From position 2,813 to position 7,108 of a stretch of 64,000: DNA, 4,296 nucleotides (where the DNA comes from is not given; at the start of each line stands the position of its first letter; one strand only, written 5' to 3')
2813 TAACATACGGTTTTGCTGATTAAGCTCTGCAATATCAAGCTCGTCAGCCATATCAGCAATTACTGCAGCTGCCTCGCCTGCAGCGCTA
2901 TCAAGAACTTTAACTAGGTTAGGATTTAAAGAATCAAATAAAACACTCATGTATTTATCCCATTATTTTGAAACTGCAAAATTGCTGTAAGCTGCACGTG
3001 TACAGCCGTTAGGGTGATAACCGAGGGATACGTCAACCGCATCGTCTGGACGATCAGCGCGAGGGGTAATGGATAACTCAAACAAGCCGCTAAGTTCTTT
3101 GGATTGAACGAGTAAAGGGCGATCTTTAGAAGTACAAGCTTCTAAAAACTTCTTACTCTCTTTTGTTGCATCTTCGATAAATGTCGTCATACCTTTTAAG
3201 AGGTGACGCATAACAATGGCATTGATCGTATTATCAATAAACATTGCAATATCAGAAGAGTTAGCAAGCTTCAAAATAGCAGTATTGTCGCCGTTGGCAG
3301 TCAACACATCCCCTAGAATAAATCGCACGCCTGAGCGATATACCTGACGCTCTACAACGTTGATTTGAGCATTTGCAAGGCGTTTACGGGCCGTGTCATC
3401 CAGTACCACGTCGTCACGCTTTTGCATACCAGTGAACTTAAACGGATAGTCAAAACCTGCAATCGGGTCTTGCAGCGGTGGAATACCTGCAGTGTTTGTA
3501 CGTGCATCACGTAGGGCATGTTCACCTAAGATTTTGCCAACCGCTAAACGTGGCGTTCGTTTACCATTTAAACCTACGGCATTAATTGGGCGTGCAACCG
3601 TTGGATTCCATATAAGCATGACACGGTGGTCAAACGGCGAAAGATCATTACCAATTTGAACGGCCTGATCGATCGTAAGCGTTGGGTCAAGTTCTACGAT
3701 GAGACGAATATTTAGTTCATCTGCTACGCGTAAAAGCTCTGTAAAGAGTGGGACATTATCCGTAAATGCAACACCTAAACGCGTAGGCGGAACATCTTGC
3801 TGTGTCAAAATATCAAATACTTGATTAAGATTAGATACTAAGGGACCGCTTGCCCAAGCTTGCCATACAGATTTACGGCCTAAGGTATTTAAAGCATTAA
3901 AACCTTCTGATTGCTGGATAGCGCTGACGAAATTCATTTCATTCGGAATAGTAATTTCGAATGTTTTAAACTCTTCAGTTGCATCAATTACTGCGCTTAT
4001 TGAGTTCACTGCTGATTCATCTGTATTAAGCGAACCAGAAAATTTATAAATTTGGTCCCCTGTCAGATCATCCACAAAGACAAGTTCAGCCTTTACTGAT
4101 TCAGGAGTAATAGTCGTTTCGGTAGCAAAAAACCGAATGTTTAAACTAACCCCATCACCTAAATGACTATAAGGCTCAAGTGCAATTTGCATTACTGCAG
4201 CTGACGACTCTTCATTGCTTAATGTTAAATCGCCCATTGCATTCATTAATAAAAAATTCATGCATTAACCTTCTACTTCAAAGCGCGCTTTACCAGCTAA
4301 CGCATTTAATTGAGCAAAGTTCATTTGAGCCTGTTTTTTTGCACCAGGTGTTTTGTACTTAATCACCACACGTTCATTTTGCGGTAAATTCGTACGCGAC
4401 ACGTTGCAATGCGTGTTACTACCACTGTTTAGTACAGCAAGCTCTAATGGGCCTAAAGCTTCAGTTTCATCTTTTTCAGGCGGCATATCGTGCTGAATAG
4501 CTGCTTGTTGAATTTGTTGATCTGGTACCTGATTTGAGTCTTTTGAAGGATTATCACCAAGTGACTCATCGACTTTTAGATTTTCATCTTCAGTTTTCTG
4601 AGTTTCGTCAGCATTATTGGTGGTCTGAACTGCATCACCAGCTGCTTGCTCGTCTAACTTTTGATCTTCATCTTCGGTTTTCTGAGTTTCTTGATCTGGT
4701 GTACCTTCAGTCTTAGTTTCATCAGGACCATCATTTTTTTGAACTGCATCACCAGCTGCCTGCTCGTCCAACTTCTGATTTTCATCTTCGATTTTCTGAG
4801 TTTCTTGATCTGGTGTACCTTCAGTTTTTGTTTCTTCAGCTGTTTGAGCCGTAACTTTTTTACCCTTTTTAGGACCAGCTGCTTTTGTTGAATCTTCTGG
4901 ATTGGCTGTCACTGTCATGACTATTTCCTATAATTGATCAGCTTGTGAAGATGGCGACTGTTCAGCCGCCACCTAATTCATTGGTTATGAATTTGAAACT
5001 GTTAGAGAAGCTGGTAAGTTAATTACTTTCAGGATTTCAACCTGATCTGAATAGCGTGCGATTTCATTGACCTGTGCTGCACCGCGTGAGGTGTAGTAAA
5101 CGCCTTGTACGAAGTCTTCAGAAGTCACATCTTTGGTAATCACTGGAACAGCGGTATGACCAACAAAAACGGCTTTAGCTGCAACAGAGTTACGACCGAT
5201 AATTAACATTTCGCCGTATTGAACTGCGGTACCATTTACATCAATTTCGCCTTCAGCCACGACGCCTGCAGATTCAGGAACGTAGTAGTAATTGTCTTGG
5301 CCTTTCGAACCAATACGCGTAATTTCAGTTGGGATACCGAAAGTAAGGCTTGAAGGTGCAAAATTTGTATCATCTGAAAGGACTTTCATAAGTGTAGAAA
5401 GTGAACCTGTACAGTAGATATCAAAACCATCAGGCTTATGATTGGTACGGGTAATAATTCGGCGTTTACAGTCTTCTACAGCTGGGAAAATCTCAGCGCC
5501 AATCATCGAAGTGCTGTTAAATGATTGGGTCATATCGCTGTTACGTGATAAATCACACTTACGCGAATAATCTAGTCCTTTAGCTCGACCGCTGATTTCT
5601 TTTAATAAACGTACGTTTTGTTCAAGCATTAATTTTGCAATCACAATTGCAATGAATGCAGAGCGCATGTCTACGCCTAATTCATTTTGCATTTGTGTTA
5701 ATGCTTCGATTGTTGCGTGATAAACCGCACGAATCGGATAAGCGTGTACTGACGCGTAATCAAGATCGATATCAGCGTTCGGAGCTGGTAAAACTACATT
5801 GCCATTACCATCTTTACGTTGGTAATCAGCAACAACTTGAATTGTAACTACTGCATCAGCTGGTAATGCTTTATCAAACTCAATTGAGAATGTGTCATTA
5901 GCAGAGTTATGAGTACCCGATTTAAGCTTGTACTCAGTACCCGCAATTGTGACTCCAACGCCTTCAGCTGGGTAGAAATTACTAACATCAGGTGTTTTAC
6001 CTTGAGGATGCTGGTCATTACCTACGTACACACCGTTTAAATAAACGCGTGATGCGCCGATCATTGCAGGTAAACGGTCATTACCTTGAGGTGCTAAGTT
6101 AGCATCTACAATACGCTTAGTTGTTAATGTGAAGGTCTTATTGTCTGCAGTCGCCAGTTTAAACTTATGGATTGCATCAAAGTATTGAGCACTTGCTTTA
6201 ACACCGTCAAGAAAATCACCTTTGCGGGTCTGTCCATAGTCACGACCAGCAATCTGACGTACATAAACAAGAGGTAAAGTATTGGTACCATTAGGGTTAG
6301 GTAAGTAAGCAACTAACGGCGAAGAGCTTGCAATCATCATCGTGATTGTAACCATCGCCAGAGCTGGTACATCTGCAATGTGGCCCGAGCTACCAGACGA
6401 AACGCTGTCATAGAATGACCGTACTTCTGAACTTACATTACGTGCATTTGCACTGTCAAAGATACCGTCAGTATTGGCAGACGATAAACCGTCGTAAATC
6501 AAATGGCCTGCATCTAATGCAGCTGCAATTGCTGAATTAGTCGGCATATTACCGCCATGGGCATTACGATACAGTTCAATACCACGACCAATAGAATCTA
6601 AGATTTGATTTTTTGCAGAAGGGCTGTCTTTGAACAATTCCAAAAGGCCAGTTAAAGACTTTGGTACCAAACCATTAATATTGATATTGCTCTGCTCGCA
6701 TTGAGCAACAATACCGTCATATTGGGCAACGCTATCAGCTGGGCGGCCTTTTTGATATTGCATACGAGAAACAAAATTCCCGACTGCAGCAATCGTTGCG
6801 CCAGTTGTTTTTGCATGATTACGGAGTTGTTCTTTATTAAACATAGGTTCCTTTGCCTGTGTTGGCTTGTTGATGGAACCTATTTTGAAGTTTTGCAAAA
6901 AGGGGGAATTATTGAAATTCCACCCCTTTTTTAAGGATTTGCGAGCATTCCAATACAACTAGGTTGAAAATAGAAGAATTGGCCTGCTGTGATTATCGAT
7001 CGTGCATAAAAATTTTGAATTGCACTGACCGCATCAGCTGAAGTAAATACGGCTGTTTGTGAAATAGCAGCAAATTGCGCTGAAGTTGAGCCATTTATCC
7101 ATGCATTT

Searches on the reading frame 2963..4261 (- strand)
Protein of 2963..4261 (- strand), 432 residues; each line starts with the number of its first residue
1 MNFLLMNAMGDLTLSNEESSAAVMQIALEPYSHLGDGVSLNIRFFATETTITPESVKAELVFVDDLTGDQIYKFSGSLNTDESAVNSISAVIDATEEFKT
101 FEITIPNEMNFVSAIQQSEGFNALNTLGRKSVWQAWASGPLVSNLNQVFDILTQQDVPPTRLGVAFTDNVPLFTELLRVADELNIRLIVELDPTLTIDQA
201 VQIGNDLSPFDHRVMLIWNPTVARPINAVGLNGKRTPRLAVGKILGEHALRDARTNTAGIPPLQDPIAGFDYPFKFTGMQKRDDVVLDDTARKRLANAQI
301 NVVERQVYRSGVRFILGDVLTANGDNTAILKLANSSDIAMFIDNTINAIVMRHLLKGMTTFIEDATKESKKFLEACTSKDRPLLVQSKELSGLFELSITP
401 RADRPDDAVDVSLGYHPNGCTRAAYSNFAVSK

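Call 93: search_protein_families(library=phrogs, proteins=[window:2963-4261:-], max_evalue=0.00001)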
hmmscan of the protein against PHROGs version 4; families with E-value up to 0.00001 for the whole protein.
window:2963-4261:- (432 aa): 1 family
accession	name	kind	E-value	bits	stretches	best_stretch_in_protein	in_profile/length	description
phrog_1036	-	tail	9.5e-114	382.3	1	1-431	93-530/531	tail sheath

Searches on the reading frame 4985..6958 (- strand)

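Call 93: search_protein_families(library=phrogs, proteins=[window:4985-6958:-], max_evalue=0.00001)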
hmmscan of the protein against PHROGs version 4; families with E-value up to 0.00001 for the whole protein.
window:4985-6958:- (657 aa): 1 family
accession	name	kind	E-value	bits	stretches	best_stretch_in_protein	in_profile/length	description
phrog_1014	-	unknown function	3.4e-166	555.2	1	39-653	1-565/567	-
